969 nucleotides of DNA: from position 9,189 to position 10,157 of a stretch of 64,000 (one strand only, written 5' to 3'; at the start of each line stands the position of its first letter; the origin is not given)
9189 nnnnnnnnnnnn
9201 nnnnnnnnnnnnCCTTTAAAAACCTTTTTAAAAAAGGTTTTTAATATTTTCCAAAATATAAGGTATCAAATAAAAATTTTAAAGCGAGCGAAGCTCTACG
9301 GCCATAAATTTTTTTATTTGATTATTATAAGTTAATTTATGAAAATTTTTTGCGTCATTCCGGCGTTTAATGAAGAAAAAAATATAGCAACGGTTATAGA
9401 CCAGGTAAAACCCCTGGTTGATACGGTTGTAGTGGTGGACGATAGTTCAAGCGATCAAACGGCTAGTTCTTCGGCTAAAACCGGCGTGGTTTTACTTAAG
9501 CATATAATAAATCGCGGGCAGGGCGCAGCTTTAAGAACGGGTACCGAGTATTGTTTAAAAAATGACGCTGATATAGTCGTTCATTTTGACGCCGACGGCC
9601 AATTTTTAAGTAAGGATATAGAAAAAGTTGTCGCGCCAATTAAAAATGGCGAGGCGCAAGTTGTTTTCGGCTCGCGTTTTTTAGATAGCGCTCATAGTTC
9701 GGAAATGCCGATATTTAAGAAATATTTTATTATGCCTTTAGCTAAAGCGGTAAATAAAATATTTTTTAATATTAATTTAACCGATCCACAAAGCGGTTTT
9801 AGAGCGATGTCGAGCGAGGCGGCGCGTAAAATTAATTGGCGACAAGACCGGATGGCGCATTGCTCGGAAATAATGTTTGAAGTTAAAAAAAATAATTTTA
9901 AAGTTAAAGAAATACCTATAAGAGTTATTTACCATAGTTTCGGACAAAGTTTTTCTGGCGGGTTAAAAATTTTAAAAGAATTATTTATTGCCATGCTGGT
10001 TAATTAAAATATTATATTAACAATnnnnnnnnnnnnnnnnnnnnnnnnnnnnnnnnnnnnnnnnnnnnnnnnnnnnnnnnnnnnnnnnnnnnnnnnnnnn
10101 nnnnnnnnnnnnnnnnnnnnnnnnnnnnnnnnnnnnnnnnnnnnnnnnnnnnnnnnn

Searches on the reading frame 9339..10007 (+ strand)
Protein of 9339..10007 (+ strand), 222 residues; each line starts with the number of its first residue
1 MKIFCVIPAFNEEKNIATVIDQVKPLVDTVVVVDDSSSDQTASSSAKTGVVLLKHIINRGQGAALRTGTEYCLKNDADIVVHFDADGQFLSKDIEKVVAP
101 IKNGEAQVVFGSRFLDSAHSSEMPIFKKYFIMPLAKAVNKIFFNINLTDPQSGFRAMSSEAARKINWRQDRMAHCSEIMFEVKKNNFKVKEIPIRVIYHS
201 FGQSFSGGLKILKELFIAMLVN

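Call 62: search_protein_families(library=pfam, proteins=[window:9339-10007:+], max_evalue=0.001)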
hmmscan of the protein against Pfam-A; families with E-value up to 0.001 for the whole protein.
window:9339-10007:+ (222 aa): 1 family
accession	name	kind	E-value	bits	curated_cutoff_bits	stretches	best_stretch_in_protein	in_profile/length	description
PF00535.33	Glycos_transf_2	-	4.1e-22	79.3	23.3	1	6-165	3-167/168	Glycosyl transferase family 2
